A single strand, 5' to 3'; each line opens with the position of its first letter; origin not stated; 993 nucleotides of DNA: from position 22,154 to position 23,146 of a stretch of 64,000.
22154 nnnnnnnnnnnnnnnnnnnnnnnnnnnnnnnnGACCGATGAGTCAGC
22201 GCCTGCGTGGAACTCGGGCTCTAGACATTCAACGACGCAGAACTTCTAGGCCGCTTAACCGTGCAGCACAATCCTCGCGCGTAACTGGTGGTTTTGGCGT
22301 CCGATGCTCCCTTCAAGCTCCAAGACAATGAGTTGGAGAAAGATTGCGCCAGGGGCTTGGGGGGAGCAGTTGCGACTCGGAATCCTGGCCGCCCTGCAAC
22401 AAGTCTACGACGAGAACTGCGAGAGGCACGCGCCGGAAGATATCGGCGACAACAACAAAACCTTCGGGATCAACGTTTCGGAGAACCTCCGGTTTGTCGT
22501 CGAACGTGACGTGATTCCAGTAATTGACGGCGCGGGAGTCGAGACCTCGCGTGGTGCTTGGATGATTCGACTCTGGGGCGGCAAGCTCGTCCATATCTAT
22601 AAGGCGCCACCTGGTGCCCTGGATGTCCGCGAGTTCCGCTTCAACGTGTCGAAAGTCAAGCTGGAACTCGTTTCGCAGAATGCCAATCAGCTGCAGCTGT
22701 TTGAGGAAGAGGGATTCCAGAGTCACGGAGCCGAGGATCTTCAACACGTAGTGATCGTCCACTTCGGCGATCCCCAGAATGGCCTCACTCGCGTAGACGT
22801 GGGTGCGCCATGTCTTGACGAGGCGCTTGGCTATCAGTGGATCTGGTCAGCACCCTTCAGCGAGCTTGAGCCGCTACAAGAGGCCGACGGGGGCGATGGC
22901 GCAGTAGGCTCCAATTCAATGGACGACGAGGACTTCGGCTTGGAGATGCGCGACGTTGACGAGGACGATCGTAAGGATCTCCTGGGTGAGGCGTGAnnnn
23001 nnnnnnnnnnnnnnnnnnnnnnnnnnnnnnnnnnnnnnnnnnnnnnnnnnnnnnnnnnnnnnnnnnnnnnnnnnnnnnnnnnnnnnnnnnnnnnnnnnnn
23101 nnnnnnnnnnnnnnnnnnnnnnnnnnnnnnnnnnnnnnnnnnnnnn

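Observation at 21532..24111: Uncharacterised cargo module on the tRNA-Arg island: an orphan acidic-tailed protein coupled to an XRE-HTH/ImmA-IrrE protease fusion, divergent from a GNAT-like gene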

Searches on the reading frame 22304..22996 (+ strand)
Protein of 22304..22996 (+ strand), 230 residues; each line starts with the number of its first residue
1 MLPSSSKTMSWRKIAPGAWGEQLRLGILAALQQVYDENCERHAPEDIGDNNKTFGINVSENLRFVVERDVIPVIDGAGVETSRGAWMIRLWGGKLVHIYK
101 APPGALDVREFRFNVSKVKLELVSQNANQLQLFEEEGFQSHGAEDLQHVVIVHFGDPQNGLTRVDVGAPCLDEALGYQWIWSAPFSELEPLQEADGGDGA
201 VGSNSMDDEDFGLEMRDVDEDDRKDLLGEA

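Call 6: search_protein_families(library=pfam, proteins=[window:22304-22996:+], max_evalue=0.1)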
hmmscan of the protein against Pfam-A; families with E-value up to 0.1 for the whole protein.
window:22304-22996:+ (230 aa): 0 families

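Call 8: search_protein_families(library=padloc, proteins=[window:22304-22996:+], max_evalue=1)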
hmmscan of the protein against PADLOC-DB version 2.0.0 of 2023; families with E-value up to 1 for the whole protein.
window:22304-22996:+ (230 aa): 2 families
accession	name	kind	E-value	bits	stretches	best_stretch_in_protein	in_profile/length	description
PDLC03941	RmrT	-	5.2e-19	66.6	1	31-180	28-181/234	-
PDLC04511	PDC-M20A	-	0.0064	14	1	110-179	150-217/253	-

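Call 9: search_protein_families(library=ncbifam, proteins=[window:22304-22996:+], max_evalue=1)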
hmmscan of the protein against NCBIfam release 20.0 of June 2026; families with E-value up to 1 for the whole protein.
window:22304-22996:+ (230 aa): 0 families

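Call 14: find_homologous_proteins(query=window:22304-22996:+, max_evalue=0.001)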
Query window:22304-22996:+ (230 aa): 12 proteins with E <= 0.001 among 657 candidates.
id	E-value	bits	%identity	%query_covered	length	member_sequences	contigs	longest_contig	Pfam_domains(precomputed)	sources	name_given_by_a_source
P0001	4.9e-137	473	95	97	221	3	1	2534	-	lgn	-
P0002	3.1e-122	425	84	94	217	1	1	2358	-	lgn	-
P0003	1.4e-115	403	78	97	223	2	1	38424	-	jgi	jgi:hypothetical protein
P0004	5.3e-106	372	71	100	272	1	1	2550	-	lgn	-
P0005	6.2e-96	339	69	97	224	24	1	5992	-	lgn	-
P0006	1.9e-85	304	64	96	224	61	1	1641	-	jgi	jgi:hypothetical protein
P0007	2.7e-85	304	61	97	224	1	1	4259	-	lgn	-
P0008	4.4e-84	300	63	96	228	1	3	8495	-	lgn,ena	-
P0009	1.5e-80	288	62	93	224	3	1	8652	-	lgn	-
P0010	2.8e-79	284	60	93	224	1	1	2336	-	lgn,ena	-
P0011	1.9e-73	265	55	97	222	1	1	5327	-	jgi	jgi:hypothetical protein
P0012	8.6e-71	256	56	90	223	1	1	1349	-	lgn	-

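Call 16: find_encoding_contigs(protein=P0003, flank=6000, max_places=3)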
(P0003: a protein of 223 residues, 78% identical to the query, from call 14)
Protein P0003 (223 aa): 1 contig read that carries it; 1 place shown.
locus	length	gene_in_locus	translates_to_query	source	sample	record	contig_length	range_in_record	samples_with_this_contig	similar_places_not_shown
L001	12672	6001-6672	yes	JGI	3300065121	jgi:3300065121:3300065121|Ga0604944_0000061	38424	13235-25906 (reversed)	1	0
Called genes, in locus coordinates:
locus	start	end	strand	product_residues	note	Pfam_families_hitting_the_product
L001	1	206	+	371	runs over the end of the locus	PF13676:TIR_2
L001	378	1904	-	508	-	PF00067:p450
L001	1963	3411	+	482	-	PF00224:PK, PF02887:PK_C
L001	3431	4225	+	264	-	PF00378:ECH_1, PF16113:ECH_2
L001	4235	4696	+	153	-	PF14539:DUF4442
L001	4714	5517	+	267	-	PF00005:ABC_tran, PF13304:AAA_21 (faint)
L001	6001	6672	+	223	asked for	-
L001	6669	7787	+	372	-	PF01381:HTH_3, PF13560:HTH_31 (weak), PF06114:Peptidase_M78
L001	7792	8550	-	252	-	PF00156:Pribosyltran (weak)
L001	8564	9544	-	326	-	PF02481:DNA_processg_A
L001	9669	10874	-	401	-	PF01396:Zn_ribbon_Top1 (weak)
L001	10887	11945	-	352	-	PF00154:RecA_N, PF06745:ATPase, PF08423:Rad51 (weak), PF21096:RecA_C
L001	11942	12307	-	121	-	-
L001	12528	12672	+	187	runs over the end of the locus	PF04542:Sigma70_r2 (weak)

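Call 17: find_encoding_contigs(protein=P0009, flank=6000, max_places=3)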
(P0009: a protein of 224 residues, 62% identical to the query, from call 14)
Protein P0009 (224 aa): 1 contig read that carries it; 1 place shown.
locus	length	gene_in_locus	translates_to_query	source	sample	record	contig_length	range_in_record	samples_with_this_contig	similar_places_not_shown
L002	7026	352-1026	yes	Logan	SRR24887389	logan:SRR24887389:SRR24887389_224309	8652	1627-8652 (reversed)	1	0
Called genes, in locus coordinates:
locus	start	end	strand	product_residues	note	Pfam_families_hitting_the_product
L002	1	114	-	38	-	?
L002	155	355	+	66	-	-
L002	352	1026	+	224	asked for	-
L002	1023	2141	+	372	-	PF01381:HTH_3, PF13560:HTH_31 (weak), PF06114:Peptidase_M78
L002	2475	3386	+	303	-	-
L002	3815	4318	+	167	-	PF08937:ThsB_TIR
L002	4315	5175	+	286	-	PF20016:ThsA_Macro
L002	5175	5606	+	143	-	PF11969:DcpS_C, PF01230:HIT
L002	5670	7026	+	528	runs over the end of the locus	-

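Call 18: find_encoding_contigs(protein=P0008, flank=6000, max_places=3)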
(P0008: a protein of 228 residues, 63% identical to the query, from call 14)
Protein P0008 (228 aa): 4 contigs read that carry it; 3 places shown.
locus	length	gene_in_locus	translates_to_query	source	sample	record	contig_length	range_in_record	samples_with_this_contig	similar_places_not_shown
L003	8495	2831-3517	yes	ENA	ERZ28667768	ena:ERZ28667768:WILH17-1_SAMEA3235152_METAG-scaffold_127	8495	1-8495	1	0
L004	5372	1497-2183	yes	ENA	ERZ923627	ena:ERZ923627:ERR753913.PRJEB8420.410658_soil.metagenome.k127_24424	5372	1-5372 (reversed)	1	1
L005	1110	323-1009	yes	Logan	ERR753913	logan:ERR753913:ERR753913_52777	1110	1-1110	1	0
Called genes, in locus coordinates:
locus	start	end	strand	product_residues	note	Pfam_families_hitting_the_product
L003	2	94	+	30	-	?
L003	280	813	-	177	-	-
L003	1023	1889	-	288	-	-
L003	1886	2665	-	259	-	-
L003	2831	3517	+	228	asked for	-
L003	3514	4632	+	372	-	PF01381:HTH_3 (weak), PF13560:HTH_31 (weak), PF06114:Peptidase_M78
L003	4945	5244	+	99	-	PF13031:DUF3892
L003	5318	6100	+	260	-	-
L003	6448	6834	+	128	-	-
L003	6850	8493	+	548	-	?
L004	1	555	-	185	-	?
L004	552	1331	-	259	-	-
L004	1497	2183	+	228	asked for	-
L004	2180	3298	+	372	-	PF01381:HTH_3 (weak), PF13560:HTH_31 (weak), PF06114:Peptidase_M78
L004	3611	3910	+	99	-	PF13031:DUF3892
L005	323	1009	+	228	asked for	-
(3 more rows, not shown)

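Call 25: search_solved_structures(query=A1, max_evalue=10, show_alignments=1)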
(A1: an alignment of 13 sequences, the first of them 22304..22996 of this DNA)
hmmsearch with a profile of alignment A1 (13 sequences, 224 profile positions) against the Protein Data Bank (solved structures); distinct sequences matched with E-value up to 10: 2.
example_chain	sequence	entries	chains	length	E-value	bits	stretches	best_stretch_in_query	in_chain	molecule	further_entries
3n1b_A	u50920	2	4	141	0.36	13.6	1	112-160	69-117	Vacuolar protein sorting-associated protein 54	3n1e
2yr4_A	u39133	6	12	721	0.58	12.9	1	142-176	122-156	Pro-enzyme of L-phenylalanine oxidase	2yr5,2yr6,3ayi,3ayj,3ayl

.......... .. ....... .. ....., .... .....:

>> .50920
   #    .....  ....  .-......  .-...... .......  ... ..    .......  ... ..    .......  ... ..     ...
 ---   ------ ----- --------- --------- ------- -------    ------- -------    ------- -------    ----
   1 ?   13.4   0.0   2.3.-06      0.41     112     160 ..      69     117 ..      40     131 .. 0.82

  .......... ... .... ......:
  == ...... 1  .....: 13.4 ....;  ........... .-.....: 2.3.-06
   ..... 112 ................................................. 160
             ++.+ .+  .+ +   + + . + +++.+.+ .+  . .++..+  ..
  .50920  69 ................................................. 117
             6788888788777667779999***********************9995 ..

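Call 27: find_homologous_proteins(query=A1, max_evalue=0.01)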
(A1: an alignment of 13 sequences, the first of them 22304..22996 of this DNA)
Query A1 (13 sequences) (230 aa, profile of the alignment): 51 proteins with E <= 0.01 among 8000 candidates.
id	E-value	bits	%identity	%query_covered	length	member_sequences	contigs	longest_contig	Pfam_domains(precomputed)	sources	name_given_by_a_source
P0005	2.4e-124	431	69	97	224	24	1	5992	-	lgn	-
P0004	4.1e-122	424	71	100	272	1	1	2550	-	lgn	-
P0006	2.2e-120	418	64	96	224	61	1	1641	-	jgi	jgi:hypothetical protein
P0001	5.0e-117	407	95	97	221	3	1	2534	-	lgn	-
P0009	7.8e-117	407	62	93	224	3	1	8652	-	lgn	-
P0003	8.6e-117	407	78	97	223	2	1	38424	-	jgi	jgi:hypothetical protein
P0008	8.8e-117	406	63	96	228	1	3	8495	-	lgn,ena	-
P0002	1.0e-115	403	84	94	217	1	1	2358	-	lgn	-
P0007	1.1e-114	400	61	97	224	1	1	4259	-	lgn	-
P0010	1.2e-114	399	60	93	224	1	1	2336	-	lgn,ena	-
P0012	3.5e-113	395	56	90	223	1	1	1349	-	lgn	-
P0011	7.6e-113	394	55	97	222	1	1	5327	-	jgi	jgi:hypothetical protein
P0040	4.2e-74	267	47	83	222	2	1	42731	-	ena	-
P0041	2.7e-66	241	47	97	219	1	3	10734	-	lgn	-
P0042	7.4e-66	240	48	94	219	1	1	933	-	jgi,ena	-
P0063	1.4e-48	183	41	90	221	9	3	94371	-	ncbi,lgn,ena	-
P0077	1.0e-18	86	32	84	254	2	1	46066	-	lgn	-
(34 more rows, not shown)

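Call 32: find_related_loci(query=A3, collection=genome_contigs, flank=5000)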
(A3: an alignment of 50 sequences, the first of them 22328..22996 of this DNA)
Query A3 (222 aa) in genome_contigs; peptide patterns used: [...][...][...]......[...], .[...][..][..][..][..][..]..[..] (x = any residue, [..] = any of these).
150 stretches matched a pattern; 11 encode a relative of the query (tblastn E <= 1e-3); 11 distinct loci.
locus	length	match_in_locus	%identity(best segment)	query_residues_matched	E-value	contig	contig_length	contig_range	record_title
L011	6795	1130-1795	94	1-222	9e-142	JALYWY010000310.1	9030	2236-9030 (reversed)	MAG: Actinomycetota bacterium isolate KUW bin25 SD1473_k127_89306, whole genome shotgun sequence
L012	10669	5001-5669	68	1-222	2e-99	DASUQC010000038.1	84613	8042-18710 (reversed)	MAG TPA_asm: Solirubrobacterales bacterium isolate SMAG_U1671 k141_120744, whole genome shotgun sequence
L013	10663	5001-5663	65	3-222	8e-92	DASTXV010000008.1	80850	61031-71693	MAG TPA_asm: Solirubrobacterales bacterium isolate SMAG_U2424 k141_293854, whole genome shotgun sequence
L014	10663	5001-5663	64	3-222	5e-89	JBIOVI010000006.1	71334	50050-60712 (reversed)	MAG: Solirubrobacterales bacterium isolate MAG112 k127_117052, whole genome shotgun sequence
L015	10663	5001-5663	64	3-222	6e-89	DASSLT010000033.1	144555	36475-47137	MAG TPA_asm: Solirubrobacterales bacterium isolate SMAG_U1178 k141_471677, whole genome shotgun sequence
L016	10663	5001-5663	64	3-222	3e-88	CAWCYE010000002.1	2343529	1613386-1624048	MAG: uncultured Solirubrobacterales bacterium isolate MFD09267.bin.1.194 genome assembly, contig: contig_27083, whole ge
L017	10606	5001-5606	41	15-220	7e-39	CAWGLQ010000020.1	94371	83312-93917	MAG: uncultured Actinomycetes bacterium isolate MFD09730.bin.2.170 genome assembly, contig: contig_5525, whole genome sh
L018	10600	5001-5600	41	1-187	3e-39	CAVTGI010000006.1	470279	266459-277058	MAG: uncultured Solirubrobacteraceae bacterium isolate MFD09222.bin.1.14 genome assembly, contig: contig_138759, whole g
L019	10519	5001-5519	31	3-171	7e-23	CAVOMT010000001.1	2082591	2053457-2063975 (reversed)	MAG: uncultured Solirubrobacterales bacterium isolate MFD00031.bin.2.19 genome assembly, contig: contig_15023, whole gen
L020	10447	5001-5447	32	3-148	2e-17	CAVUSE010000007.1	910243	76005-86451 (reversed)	MAG: uncultured Solirubrobacterales bacterium isolate MFD00964.bin.2.204 genome assembly, contig: contig_26606, whole ge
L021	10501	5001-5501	30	3-166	4e-16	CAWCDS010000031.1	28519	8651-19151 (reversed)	MAG: uncultured Solirubrobacterales bacterium isolate MFD05502.bin.2.66 genome assembly, contig: contig_9965, whole geno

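Call 33: find_encoding_contigs(protein=P0063, flank=5000, max_places=2)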
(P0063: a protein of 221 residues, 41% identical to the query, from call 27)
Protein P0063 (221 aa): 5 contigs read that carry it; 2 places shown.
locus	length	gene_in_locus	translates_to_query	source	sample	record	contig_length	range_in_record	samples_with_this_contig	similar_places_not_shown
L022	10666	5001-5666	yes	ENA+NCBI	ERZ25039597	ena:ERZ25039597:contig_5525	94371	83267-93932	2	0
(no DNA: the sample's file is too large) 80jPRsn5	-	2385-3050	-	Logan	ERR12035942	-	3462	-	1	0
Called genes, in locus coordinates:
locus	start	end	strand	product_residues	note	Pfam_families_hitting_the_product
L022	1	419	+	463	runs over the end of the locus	PF01420:Methylase_S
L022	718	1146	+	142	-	PF00436:SSB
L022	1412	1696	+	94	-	-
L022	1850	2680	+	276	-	PF08401:ArdcN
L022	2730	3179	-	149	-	PF20137:BubE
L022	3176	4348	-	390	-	PF20590:DUF6791, PF00899:ThiF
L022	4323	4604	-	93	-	PF14452:Multi_ubiq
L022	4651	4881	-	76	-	PF09954:DUF2188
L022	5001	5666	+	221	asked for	-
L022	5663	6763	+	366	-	PF01381:HTH_3, PF13560:HTH_31 (weak), PF06114:Peptidase_M78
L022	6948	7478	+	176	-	PF08281:Sigma70_r4_2 (weak)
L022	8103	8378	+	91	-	-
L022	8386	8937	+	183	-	-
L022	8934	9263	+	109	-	-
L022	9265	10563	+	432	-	PF12648:TcpE (weak)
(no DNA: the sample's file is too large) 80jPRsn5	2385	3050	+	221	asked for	-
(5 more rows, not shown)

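Call 34: find_encoding_contigs(protein=P0077, flank=5000, max_places=2)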
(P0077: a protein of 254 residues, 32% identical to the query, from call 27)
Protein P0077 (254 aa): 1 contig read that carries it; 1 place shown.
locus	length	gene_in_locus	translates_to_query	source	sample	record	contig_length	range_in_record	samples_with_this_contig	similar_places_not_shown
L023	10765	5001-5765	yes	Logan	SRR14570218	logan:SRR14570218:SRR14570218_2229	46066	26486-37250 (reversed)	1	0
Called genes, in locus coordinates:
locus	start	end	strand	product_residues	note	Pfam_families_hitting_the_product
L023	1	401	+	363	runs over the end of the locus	PF02618:YceG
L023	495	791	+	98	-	-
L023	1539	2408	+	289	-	PF23446:LysM1_NFP_LYK (faint), PF01476:LysM, PF23473:LysM3_LYK4_5 (faint), PF01476:LysM, PF05257:CHAP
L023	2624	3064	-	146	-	-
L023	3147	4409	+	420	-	PF01018:GTP1_OBG, PF01926:MMR_HSR1, PF02421:FeoB_N, PF10662:PduV-EutP (weak), PF09269:DUF1967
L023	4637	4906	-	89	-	PF09954:DUF2188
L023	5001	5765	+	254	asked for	-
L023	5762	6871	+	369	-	PF01381:HTH_3, PF12844:HTH_19 (weak), PF13560:HTH_31, PF06114:Peptidase_M78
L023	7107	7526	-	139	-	PF13560:HTH_31, PF01381:HTH_3, PF12844:HTH_19, PF13443:HTH_26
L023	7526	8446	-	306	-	-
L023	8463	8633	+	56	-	PF07411:DUF1508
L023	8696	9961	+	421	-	PF04261:Dyp_perox_N, PF20628:Dyp_perox_C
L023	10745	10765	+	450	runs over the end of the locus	PF00162:PGK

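Call 38: search_protein_representatives(alignment_id=A1)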
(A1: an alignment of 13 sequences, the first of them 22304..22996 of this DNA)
Query: 13 sequences, 224 profile positions. Proteins with E-value up to 0.001 (for the whole library): 118; up to 1e-10: 64; up to 1e-30: 16. The best 118 are listed.
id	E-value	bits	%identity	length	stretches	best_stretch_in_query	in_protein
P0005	7.6e-125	431.2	-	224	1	1-224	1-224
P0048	5.1e-61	222.4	-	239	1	1-221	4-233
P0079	1.5e-60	220.9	-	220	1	1-217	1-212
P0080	2.8e-54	200.4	-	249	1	3-221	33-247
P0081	3.0e-51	190.5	-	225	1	7-173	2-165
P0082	1.6e-50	188.1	-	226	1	1-216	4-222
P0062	1.0e-49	185.5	-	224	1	1-221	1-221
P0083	3.5e-47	177.2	-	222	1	11-215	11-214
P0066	3.9e-46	173.8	-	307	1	1-222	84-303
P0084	5.9e-43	163.4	-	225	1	1-219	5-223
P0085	7.6e-42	159.7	-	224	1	10-182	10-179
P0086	2.5e-38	148.2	-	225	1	15-216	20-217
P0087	9.4e-37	143.1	-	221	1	15-182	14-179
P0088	3.7e-34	134.6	-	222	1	1-208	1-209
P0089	3.5e-33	131.4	-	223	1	1-180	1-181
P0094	1.1e-29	120.0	-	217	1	1-187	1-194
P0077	3.3e-19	85.7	-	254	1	2-214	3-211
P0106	1.4e-18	83.6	-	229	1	17-186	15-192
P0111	1.3e-16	77.2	-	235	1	17-178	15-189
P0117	3.1e-15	72.7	-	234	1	20-194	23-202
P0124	9.4e-14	67.9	-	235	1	16-181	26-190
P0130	2.6e-12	63.1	-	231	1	20-180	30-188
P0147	1.7e-08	50.7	-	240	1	19-182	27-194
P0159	4.3e-07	46.1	-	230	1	21-179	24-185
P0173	1.7e-05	40.8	-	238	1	22-181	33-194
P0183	3.3e-04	36.6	-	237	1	13-184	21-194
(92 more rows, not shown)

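Call 40: predict_structure(alignment_id=A3)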
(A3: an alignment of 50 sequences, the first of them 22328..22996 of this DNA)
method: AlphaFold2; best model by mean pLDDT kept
length: 222 residues; sequences in the alignment: 50
mean_pLDDT: 80.1   pTM: 0.74
mean pLDDT of the five models: 80.1, 80.0, 77.8, 75.2, 72.8
residues with pLDDT >= 90: 83; 70-90: 86; 50-70: 26; < 50: 27
segments of 3 or more residues with pLDDT < 50: 189-201, 211-221
pLDDT, mean of each block of 10 residues (from residue 1): 87 95 96 69 83 96 94 90 92 89 81 82 70 71 94 94 85 90 65 45 52 48 48
secondary structure, 60 per line:
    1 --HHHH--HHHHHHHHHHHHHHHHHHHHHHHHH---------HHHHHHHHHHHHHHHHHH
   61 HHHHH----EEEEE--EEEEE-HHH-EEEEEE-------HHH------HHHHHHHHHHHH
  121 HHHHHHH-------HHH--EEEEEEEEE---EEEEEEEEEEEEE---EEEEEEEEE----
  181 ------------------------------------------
elements in order: H3-6 H9-33 H43-65 E70-74 E77-81 E87-92 H109-127 E140-148 E152-164 E168-176

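Call 44: fold_search(model_id=the predicted structure, library=pdb)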
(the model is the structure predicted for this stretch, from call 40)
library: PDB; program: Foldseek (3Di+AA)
matches with E <= 10: 365; with E <= 0.001: 0
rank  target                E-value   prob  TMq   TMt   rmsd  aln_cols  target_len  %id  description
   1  8a4b_A                1.3e-03  0.98  0.31  0.33   8.6       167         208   10  Structure of human Rep15:Rab3B_Q81L complex. (released 2022-08-10)
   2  8a4c_C                1.6e-03  0.99  0.34  0.36   6.8       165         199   12  Structure of human Rep15:Rab3B complex. (released 2022-08-10)
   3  8a4b_C                1.7e-03  0.99  0.33  0.35   7.6       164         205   12  Structure of human Rep15:Rab3B_Q81L complex. (released 2022-08-10)
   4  8a4a_A                8.9e-03  0.93  0.33  0.35   8.2       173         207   11  Structure of human Rep15 in complex with bovine Rab3C. (released 2022-08-10)
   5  5x89                  8.0e-02  0.21  0.18  0.12   9.9       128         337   11  The X-ray crystal structure of subunit fusion RNA splicing endonuclease from Methanopyrus kandleri (released 2018-01-24)
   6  5trc_A                1.2e-01  0.09  0.14  0.09  13.3       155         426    9  Crystal structure of phosphorylated AC3-AC5 domains of yeast acetyl-CoA carboxylase (released 2016-12-07)
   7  5cs4_A                1.5e-01  0.08  0.13  0.09  12.4       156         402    8  Crystal structure of domains AC3-AC5 of yeast acetyl-CoA carboxylase (released 2015-10-28)
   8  5csk_A                1.6e-01  0.09  0.17  0.04  10.6       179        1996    9  Crystal structure of yeast acetyl-CoA carboxylase, unbiotinylated (released 2015-10-28)
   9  8ka2_B                1.8e-01  0.14  0.17  0.12  12.8       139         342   12  Crystal structure of the RID-dependent transforming NADase domain (RDTND)/calmodulin-binding domain of Rho inactivatio (released 2024-07-10)
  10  5csl_A                1.8e-01  0.08  0.16  0.03  13.8       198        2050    8  Crystal structure of the 500 kD yeast acetyl-CoA carboxylase holoenzyme dimer (released 2015-10-28)
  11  3vx8_D                1.9e-01  0.18  0.20  0.16  13.5       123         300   14  Crystal structure of Arabidopsis thaliana Atg7NTD-Atg3 complex (released 2012-11-14)
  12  4gsk_A                2.3e-01  0.20  0.17  0.08  10.0        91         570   19  Crystal structure of an Atg7-Atg10 crosslinked complex (released 2012-11-14)
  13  2qb7_B                2.3e-01  0.08  0.14  0.09  14.4       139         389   12  Saccharomyces cerevisiae cytosolic exopolyphosphatase, phosphate complex (released 2007-12-11)
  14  4rpa_A                2.3e-01  0.06  0.16  0.13  12.2       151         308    9  Crystal structure of inorganic pyrophosphatase from Staphylococcus aureus in complex with Mn2+ (released 2015-01-21)
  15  8rpx_C                2.6e-01  0.23  0.27  0.35  10.2       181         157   11  NhoI restriction endonuclease in complex with quadruply methylated DNA target (released 2024-07-17)
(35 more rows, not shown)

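Call 48: fold_search(model_id=the predicted structure, library=viral)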
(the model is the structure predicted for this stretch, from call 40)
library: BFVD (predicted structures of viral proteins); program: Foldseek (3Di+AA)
matches with E <= 10: 346; with E <= 0.001: 0
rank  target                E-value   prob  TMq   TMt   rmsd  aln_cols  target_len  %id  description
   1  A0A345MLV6            1.5e-02  0.57  0.23  0.31   9.7       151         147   12  (no name in the UniProt tables at hand)
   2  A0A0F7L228            4.8e-02  0.13  0.11  0.16  18.7       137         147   14  Uncharacterized protein [uncultured marine virus]
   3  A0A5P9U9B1            6.6e-02  0.54  0.24  0.42   6.7       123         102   14  (no name in the UniProt tables at hand)
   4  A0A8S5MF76            1.0e-01  0.07  0.14  0.05  20.3       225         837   12  Tail protein [Siphoviridae sp. ctYh54]
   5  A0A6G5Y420            1.7e-01  0.28  0.24  0.33   5.9       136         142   12  (no name in the UniProt tables at hand)
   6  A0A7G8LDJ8            1.7e-01  0.21  0.17  0.24   9.1       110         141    9  (no name in the UniProt tables at hand)
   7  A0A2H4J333            1.8e-01  0.08  0.15  0.16  12.9       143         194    8  Uncharacterized protein [uncultured Caudovirales phage]
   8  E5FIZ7                2.3e-01  0.41  0.15  0.33   8.7        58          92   16  Uncharacterized protein cd.3 [Escherichia phage vB_EcoM_VR7]
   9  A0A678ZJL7            2.6e-01  0.15  0.14  0.33  10.4       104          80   18  Uncharacterized protein [Pectobacterium phage Arno162]
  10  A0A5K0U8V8            2.6e-01  0.05  0.15  0.06  19.2       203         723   11  Uncharacterized protein [Yasminevirus sp. GU-2018]
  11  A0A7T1                3.0e-01  0.07  0.17  0.12  22.5       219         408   16  Uncharacterized protein [Microcystis phage LMM01]
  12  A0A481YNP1            3.0e-01  0.05  0.13  0.06  19.9       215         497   11  Uncharacterized protein [Pithovirus LCDPAC01]
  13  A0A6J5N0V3            3.2e-01  0.15  0.11  0.05  14.5        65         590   15  Uncharacterized protein (Fragment) [uncultured Caudovirales phage]
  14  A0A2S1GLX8            4.1e-01  0.25  0.18  0.34   7.5        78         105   18  DUF7355 domain-containing protein [Erwinia phage Cronus]
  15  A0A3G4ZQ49            4.3e-01  0.08  0.17  0.09  13.0       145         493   11  Inositol polyphosphate-related phosphatase domain-containing protein [Barrevirus sp.]
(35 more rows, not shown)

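Call 50: search_protein_families(library=padloc, alignment_id=A3, max_evalue=0.001)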
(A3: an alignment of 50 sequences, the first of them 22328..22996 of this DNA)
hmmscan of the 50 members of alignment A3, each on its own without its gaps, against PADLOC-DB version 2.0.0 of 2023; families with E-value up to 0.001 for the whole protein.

A. member 1, window:22328-22996:+ (222 aa): 1 family
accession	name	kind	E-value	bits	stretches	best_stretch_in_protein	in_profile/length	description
PDLC03941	RmrT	-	4.7e-19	66.7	1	23-172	28-181/234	-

B. families by the number of members that match (of 50 scanned): 1 family
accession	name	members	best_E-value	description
PDLC03941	RmrT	48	2e-25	-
